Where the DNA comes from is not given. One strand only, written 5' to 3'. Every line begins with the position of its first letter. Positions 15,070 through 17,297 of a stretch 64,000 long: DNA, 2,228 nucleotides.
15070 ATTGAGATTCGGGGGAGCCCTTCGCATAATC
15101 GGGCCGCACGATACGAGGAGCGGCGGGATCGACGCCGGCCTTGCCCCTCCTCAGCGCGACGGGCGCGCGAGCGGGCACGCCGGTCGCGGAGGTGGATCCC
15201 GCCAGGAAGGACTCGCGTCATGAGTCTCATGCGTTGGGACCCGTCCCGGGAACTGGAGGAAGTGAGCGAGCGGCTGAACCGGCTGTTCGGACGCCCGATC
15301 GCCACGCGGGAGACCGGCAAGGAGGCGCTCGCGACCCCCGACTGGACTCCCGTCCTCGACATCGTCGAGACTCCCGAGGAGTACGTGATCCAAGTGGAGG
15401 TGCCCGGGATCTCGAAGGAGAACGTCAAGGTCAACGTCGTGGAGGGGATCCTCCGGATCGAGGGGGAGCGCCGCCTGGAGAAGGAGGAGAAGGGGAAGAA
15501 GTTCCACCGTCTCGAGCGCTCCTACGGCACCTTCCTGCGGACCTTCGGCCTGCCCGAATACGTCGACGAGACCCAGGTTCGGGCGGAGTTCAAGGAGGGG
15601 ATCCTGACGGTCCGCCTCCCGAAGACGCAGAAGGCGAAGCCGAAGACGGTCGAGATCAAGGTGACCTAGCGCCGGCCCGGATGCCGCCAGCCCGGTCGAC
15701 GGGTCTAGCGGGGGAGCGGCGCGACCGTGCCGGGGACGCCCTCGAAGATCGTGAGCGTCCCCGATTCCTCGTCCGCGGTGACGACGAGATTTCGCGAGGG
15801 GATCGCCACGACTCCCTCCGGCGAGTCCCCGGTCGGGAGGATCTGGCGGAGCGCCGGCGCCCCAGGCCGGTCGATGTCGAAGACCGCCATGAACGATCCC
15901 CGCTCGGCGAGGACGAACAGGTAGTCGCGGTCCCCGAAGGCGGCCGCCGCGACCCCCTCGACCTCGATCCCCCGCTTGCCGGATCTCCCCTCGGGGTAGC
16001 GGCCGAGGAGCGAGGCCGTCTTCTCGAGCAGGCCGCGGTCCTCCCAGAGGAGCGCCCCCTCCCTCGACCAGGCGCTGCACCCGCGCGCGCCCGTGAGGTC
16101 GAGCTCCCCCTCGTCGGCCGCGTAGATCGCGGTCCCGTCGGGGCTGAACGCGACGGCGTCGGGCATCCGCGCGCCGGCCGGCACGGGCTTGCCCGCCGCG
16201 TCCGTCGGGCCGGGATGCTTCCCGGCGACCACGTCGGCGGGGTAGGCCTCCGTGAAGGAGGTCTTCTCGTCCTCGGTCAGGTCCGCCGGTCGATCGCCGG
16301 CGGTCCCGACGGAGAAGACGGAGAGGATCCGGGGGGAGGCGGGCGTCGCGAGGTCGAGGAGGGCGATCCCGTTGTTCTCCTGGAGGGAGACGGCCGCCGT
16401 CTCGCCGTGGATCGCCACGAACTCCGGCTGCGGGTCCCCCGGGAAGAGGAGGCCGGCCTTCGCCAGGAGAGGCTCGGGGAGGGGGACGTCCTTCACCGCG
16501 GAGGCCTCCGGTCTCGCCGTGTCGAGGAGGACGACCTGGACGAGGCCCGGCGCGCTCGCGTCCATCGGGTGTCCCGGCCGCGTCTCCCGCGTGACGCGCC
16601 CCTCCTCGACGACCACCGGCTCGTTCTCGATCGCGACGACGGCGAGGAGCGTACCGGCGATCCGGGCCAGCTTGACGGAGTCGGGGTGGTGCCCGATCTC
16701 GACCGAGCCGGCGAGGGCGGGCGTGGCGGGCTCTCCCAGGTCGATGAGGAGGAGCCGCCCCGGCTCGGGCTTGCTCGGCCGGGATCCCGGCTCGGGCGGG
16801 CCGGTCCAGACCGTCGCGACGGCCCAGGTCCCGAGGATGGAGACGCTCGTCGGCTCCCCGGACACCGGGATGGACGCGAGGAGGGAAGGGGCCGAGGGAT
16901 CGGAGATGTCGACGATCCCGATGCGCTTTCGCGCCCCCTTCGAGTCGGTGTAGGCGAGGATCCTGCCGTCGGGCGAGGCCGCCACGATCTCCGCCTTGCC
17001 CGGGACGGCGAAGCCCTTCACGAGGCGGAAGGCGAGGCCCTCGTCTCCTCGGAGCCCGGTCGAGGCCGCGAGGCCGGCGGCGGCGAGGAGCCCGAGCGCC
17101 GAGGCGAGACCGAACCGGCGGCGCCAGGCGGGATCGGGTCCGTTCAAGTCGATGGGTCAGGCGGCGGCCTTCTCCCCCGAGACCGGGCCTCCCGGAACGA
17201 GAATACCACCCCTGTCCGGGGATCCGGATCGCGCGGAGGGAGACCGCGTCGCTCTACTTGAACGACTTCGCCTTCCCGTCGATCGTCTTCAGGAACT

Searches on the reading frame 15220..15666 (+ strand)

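Call 103: search_protein_families(library=pfam, proteins=[window:15220-15666:+], max_evalue=0.0001)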
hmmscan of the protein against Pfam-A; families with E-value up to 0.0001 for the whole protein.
window:15220-15666:+ (149 aa): 2 families
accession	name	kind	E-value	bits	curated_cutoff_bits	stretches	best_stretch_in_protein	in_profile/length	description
PF00011.27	HSP20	-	9.6e-27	93.5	20.8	1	47-147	1-102/102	Hsp20/alpha crystallin family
PF17886.7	ArsA_HSP20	-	1.1e-05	25.3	22.5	1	54-132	3-62/63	HSP20-like domain found in ArsA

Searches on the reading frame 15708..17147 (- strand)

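Call 9: search_protein_families(library=pfam, proteins=[window:15708-17147:-], max_evalue=0.001)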
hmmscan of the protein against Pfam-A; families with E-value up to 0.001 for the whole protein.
window:15708-17147:- (480 aa): 2 families
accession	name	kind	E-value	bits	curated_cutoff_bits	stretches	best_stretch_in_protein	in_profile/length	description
PF22494.2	choice_anch_I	-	6.3e-08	32.3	32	0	387-469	392-488/489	Choice-of-anchor I domain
PF08309.17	LVIVD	-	5.1e-05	23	20.2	0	78-92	25-39/42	LVIVD repeat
